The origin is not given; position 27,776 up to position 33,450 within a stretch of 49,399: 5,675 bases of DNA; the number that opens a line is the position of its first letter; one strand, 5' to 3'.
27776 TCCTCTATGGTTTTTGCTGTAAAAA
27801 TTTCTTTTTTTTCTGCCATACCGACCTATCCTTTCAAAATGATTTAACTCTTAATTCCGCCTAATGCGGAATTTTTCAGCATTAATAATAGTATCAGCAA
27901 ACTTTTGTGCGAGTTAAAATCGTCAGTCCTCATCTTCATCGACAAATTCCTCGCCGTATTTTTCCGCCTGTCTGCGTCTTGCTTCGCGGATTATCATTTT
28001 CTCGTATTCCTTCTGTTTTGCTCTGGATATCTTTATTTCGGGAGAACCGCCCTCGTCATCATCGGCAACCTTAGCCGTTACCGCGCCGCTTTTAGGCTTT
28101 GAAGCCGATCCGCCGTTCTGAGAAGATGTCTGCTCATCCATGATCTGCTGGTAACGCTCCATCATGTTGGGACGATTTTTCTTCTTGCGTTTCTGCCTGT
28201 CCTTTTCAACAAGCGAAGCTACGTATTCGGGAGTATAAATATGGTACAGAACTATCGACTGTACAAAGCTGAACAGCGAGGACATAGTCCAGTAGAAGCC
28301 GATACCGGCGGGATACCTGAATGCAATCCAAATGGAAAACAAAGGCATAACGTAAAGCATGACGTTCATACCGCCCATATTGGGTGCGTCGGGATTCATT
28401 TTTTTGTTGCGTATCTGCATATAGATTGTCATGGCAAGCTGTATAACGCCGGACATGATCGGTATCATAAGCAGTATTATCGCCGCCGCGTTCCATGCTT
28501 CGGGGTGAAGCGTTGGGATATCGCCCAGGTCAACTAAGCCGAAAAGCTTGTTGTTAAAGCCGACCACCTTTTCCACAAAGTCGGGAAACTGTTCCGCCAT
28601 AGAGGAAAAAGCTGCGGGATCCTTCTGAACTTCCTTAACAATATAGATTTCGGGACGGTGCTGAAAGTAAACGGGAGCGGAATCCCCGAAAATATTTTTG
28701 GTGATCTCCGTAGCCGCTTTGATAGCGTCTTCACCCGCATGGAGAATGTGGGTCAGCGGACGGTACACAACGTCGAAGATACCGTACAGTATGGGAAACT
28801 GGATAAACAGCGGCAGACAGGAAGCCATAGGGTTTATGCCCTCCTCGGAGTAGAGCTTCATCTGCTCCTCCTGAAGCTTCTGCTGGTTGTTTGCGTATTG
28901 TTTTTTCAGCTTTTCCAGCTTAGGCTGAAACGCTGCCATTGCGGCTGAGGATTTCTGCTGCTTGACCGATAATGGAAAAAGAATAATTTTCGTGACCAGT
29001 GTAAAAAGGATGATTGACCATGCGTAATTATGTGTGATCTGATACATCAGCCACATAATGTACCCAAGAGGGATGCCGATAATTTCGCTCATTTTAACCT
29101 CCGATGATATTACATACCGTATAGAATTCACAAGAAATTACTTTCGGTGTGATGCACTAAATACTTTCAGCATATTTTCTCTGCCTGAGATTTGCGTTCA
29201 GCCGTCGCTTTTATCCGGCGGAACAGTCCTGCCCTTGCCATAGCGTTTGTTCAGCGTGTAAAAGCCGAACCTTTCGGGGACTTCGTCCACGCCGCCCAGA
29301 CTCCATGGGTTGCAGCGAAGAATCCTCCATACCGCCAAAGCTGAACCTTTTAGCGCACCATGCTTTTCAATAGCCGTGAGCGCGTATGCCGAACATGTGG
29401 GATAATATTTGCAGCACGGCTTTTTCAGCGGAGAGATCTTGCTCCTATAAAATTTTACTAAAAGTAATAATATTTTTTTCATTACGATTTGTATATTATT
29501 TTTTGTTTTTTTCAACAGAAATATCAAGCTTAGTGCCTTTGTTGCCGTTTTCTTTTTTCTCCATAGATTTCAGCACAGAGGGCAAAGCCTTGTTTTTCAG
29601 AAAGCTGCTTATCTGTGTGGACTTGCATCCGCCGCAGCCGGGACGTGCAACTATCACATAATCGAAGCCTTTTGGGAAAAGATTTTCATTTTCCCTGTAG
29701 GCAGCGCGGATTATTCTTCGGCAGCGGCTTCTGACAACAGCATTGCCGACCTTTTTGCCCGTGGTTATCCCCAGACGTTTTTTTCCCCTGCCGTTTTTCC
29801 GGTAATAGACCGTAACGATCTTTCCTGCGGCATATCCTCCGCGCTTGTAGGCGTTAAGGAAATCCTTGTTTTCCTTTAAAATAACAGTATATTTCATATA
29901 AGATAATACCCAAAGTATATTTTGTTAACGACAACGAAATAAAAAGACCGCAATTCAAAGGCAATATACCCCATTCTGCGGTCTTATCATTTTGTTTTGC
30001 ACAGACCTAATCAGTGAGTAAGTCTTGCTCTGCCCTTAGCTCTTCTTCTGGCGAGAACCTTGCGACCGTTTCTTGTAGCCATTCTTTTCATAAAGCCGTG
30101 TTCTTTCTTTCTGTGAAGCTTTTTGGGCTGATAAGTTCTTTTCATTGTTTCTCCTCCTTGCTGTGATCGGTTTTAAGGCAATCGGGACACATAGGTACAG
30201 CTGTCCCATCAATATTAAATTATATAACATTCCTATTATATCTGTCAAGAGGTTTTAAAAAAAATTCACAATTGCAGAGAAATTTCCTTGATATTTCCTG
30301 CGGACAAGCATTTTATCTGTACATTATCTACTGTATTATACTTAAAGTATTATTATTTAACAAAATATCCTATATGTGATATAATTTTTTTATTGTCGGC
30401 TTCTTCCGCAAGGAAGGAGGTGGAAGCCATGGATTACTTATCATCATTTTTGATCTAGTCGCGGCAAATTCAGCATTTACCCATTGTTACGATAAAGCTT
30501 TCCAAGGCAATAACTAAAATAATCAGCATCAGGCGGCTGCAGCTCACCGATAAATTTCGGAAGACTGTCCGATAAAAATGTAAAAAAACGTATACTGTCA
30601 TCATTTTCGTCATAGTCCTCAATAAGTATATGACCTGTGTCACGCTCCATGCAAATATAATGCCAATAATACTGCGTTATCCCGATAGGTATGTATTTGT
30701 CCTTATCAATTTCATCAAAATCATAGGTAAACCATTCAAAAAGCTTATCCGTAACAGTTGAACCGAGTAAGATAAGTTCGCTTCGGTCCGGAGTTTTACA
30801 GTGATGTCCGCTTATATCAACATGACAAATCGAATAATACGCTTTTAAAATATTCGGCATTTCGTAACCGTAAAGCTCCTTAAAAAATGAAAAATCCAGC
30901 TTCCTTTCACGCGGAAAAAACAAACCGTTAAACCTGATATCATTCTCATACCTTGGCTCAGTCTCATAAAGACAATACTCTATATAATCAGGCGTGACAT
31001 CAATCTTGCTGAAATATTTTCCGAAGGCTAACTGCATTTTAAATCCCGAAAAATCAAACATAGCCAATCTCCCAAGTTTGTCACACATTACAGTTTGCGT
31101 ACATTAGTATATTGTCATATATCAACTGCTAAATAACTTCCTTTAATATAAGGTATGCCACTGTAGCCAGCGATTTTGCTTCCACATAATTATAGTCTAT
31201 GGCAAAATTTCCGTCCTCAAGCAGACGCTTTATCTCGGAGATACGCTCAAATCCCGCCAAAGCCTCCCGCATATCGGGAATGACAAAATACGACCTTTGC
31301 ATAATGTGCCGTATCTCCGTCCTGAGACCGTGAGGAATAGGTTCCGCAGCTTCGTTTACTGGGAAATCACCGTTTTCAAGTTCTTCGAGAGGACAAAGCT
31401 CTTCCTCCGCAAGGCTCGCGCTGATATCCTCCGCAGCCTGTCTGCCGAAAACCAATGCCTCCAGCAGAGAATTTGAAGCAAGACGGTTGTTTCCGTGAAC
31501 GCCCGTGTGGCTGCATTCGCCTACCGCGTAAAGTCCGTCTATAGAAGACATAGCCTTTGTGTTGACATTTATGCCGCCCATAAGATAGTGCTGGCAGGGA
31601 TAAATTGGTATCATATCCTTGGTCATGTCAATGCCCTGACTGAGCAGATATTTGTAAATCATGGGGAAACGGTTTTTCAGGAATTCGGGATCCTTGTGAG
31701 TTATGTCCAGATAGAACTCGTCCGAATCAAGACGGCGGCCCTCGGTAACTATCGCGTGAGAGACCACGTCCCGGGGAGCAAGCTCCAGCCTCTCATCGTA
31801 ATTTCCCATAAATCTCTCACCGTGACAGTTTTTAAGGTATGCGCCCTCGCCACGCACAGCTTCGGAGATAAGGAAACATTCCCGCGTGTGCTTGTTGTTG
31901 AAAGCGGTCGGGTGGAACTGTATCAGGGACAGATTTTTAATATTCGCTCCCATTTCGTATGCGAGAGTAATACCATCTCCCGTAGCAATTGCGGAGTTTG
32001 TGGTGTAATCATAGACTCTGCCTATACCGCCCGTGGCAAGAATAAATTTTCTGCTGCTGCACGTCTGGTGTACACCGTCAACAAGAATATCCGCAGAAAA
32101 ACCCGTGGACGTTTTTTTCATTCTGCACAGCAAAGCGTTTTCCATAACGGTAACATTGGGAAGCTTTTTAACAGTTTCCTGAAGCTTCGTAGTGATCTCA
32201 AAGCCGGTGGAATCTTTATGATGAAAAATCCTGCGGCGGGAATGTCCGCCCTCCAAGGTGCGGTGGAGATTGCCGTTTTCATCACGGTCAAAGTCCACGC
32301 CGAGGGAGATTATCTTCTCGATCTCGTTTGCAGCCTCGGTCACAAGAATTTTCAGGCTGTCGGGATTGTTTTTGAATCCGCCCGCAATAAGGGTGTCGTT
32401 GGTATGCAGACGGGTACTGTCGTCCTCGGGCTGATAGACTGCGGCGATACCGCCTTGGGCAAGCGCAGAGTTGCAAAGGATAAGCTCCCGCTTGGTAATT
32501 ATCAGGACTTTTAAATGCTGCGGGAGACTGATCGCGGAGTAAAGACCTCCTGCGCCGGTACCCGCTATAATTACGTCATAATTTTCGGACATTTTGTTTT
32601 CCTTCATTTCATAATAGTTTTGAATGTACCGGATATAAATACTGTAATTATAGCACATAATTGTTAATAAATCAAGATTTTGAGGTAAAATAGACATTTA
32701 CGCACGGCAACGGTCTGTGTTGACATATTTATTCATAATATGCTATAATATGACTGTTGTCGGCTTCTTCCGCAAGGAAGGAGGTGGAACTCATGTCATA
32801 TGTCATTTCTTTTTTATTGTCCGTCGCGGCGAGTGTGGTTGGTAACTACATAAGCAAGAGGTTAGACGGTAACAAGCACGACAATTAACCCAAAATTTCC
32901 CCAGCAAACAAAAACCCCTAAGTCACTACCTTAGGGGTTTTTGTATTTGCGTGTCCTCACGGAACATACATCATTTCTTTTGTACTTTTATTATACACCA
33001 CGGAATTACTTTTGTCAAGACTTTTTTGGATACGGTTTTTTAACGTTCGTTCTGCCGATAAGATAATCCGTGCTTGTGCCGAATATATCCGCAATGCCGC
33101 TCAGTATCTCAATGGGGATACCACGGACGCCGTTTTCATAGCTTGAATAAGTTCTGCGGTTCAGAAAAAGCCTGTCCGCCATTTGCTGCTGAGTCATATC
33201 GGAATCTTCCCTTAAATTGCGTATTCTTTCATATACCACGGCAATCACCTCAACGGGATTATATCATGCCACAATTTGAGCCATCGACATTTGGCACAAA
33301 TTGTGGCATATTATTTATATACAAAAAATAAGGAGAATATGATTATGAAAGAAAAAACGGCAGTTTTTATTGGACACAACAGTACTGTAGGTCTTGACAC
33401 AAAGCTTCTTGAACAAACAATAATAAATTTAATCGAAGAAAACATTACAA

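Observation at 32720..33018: Unannotated par/Fst-like type I toxin-antitoxin module: 31-aa membrane peptide, convergent sRNA, shared bidirectional terminator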

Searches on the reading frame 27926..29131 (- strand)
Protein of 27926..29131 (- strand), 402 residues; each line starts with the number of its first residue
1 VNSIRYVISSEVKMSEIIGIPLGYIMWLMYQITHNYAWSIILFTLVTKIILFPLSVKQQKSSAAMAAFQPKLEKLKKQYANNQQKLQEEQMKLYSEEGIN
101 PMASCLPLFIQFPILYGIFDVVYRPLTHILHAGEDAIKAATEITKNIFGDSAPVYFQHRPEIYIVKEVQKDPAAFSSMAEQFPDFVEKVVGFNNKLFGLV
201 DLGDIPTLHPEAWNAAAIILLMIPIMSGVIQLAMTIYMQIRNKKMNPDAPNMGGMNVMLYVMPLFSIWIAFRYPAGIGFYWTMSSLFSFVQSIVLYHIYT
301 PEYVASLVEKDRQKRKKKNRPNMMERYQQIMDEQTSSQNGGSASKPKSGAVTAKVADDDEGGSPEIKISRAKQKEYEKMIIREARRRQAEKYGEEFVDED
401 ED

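Call 76: search_protein_families(library=pfam, proteins=[window:27926-29131:-], max_evalue=0.00001)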
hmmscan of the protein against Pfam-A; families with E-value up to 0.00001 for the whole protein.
window:27926-29131:- (402 aa): 1 family
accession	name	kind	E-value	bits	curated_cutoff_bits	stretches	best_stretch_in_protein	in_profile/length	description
PF02096.25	60KD_IMP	-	8.1e-48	162.9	35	1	36-296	1-162/163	60Kd inner membrane protein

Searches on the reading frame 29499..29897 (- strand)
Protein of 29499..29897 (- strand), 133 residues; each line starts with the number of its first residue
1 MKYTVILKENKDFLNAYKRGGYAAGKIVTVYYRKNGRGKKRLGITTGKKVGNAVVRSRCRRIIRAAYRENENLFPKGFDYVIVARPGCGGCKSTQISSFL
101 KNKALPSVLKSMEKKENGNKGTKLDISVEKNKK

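Call 76: search_protein_families(library=pfam, proteins=[window:29499-29897:-], max_evalue=0.00001)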
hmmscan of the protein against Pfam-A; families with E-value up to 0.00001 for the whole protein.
window:29499-29897:- (133 aa): 1 family
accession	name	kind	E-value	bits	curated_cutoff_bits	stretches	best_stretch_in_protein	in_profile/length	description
PF00825.24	Ribonuclease_P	-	2.2e-25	89.2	22.3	1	2-101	2-102/109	Ribonuclease P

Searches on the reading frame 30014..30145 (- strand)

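Call 76: search_protein_families(library=pfam, proteins=[window:30014-30145:-], max_evalue=0.00001)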
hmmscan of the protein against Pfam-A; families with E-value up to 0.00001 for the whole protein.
window:30014-30145:- (44 aa): 1 family
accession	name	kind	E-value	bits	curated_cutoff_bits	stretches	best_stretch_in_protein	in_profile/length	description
PF00468.22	Ribosomal_L34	-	2.1e-23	82.4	25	1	1-44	1-44/44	Ribosomal protein L34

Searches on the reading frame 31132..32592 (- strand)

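Call 8: search_protein_families(library=pfam, proteins=[window:31132-32592:-], max_evalue=10)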
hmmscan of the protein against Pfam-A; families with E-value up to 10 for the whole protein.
window:31132-32592:- (487 aa): 4 families
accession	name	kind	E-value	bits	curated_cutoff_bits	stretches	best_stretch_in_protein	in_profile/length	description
PF00890.30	FAD_binding_2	-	3.7e-78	264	20.4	1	6-376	1-414/414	FAD binding domain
PF03486.20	HI0933_like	-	3.9e-07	30.2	50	1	6-360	2-219/244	HI0933-like protein Rossmann domain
PF07992.20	Pyr_redox_2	-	1.7e-05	24.8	26.1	2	5-189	1-109/291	Pyridine nucleotide-disulphide oxidoreductase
PF01946.23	Thi4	-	0.18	11.4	26.2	1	5-35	18-50/235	Thi4 family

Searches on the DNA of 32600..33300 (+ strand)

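Call 5: search_rna_families(source=window, start=32600, end=33300, threshold=evalue, max_evalue=10, show_alignments=3)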
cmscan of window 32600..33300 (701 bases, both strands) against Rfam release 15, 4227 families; matches with E-value up to 10: 12.
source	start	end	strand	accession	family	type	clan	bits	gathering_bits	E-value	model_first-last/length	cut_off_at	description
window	32904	33000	-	RF02637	EF0408_EF0409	Gene; sRNA;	-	22.4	440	0.0011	1-412/412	no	Enterococcus sRNA EF0408_EF0409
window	32892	32963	+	RF00675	mir-145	Gene; miRNA;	-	19.2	50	0.14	1-86/86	no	mir-145 microRNA precursor family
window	32907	32971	-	RF02437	SpF44_sRNA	Gene; sRNA;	-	18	70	1.7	1-102/102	no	Streptococcus sRNA SpF44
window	32904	32949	-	RF04157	MIR9486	Gene; miRNA;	-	17.9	100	0.93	1-119/119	no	MIR9486 microRNA precursor family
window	32883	32992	+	RF01770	rimP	Cis-reg; leader;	-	16.2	47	7.9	1-102/102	no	Gammaprotebacteria rimP leader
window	32907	32962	-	RF02399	NsiR1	Gene; sRNA;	-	15.8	39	2.3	1-60/60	no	Nitrogen stress-induced RNA 1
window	32903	32940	+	RF02416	TCV_H4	Cis-reg;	-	15.6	50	9.5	1-51/51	no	Turnip crinkle virus 3'UTR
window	32910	32970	-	RF02438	SpF51_sRNA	Gene; sRNA;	-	15.2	50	7.4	1-45/45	no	Streptococcus sRNA SpF51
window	32756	32952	+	RF02442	SpF66_sRNA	Gene; sRNA;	-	15.1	42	0.39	1-239/239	no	Streptococcus sRNA SpF66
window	32903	32950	+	RF04157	MIR9486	Gene; miRNA;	-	15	100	5.5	1-119/119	no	MIR9486 microRNA precursor family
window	32905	32947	-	RF04207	MIR5048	Gene; miRNA;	-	14.4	160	0.59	1-356/356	no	MIR5048 microRNA precursor family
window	32601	32624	+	RF00184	PVX_3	Cis-reg;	-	13.4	42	4.6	31-54/54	no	Potato virus X cis-acting regulatory element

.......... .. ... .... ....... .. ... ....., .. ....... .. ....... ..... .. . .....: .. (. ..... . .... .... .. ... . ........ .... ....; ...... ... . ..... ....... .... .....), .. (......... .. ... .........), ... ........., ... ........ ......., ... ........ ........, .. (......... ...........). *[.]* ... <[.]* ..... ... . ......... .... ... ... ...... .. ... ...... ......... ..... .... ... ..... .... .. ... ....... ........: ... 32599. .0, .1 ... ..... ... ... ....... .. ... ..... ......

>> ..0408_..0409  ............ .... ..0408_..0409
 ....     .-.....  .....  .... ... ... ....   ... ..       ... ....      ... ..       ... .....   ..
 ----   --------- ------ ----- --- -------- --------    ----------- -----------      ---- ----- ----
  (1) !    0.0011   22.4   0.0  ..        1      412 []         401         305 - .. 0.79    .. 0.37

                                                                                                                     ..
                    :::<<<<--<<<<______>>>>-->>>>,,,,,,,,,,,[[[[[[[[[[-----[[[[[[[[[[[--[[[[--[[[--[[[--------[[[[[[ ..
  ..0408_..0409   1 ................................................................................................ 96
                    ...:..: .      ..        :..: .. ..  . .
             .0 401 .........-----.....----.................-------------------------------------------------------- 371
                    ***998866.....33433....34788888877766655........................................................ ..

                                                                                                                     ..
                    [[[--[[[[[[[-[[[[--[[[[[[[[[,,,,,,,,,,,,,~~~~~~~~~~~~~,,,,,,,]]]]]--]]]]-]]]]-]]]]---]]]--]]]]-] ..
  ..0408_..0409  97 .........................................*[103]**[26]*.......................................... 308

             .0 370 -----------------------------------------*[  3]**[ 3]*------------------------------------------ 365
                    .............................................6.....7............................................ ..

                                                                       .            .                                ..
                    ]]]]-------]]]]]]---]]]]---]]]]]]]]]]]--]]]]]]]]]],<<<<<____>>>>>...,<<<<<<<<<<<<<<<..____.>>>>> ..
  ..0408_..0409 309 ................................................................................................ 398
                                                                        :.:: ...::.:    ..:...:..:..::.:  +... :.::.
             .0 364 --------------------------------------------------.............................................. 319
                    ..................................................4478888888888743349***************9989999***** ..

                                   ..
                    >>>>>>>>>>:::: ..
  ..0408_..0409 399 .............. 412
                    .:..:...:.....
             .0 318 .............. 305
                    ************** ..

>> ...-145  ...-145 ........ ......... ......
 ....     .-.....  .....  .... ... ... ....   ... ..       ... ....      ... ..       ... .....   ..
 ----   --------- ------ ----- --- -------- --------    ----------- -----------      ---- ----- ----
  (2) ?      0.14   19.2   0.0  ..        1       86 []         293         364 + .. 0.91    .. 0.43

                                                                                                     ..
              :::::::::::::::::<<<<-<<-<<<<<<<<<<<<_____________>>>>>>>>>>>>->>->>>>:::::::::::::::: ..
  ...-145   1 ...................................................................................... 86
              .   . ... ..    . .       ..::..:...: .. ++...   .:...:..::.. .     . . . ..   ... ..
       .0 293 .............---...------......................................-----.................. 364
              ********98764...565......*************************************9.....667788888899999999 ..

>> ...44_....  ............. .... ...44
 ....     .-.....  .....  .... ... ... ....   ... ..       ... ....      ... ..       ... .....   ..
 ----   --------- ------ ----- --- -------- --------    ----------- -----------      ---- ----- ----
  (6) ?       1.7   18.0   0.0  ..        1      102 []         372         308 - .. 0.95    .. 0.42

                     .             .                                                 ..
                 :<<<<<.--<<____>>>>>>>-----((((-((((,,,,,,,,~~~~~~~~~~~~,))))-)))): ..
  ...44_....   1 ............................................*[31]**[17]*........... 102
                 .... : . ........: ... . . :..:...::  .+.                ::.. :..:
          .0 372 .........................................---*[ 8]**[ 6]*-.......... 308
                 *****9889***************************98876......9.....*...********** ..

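Call 67: search_rna_families(sources=[L130, L134, L138, L140, L002, L003, L006, L007], threshold=evalue, max_evalue=1)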
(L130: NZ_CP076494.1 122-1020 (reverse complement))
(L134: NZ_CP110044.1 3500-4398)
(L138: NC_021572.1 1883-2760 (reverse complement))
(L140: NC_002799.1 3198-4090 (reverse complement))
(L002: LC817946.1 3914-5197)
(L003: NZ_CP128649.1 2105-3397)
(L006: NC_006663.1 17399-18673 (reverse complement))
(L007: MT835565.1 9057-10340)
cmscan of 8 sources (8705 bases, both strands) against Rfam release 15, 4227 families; matches with E-value up to 1: 22.
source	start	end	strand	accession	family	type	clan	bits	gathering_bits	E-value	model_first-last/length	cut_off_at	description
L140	370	546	+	RF02848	RefB11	Gene; sRNA;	-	102.5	54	2.9e-20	1-167/167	no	Enterococcus sRNA B11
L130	547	610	-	RF02844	RefA9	Gene; antisense;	-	88.1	49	1.8e-13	1-64/64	no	Enterococcus sRNA A9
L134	368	547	+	RF02848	RefB11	Gene; sRNA;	-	81.2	54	3.6e-15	1-167/167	no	Enterococcus sRNA B11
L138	372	533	+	RF02848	RefB11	Gene; sRNA;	-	55.4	54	5.7e-09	1-167/167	no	Enterococcus sRNA B11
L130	369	545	+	RF02848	RefB11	Gene; sRNA;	-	54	54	1.2e-08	1-167/167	no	Enterococcus sRNA B11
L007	686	761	-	RF00236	ctRNA_pGA1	Gene; antisense;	-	40.8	45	1.6e-05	1-79/79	no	ctRNA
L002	560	777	+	RF02442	SpF66_sRNA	Gene; sRNA;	-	38.6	42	1.6e-06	1-239/239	no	Streptococcus sRNA SpF66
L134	253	316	-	RF00833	mir-70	Gene; miRNA;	-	32.8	90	0.0016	1-79/79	no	mir-70 microRNA precursor family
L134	449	591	+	RF02442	SpF66_sRNA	Gene; sRNA;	-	31.3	42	0.00017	1-239/239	no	Streptococcus sRNA SpF66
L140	546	613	-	RF02844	RefA9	Gene; antisense;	-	31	49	0.12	1-64/64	no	Enterococcus sRNA A9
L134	549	613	-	RF02844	RefA9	Gene; antisense;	-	29.5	49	0.26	1-64/64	no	Enterococcus sRNA A9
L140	541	691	-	RF01470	rli38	Gene; sRNA;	-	29.5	49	0.67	1-150/150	no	Listeria sRNA rli38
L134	255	319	+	RF03751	mir-7445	Gene; miRNA;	-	27.2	79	0.2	1-60/60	no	mir-7445 microRNA precursor family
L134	261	309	-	RF03648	mir-9413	Gene; miRNA;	-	26.2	100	0.099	1-68/68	no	mir-9413 microRNA precursor family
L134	260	309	-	RF03664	MIR6288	Gene; miRNA;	-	25.8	74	0.12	1-92/92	no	MIR6288 microRNA precursor family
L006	298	345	-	RF03701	mir-4041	Gene; miRNA;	-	24.1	74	0.73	1-54/54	no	mir-4041 microRNA precursor family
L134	255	314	+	RF04195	MIR6217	Gene; miRNA;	-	23.9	110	0.062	1-228/228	no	MIR6217 microRNA precursor family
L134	253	318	+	RF00833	mir-70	Gene; miRNA;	-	23.3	90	0.69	1-79/79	no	mir-70 microRNA precursor family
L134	261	308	-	RF00861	mir-488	Gene; miRNA;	-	21.9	88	0.46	1-83/83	no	mir-488 microRNA precursor family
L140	166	302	-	RF00817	mir-80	Gene; miRNA;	-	21.3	68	0.84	1-89/89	no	mir-80 microRNA precursor family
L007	694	728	+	RF02442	SpF66_sRNA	Gene; sRNA;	-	20.9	42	0.12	193-227/239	no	Streptococcus sRNA SpF66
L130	531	581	+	RF01472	rli40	Gene; sRNA;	-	18.6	100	0.35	1-263/263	no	Listeria sRNA rli40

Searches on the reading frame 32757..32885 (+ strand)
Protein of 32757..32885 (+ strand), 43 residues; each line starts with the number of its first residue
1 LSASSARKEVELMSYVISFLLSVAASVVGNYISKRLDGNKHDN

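Call 12: find_homologous_proteins(query=window:32757-32885:+, max_evalue=10)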
Query seq(43 aa): no candidate shares three 5-residue words with the query. No homologue found.
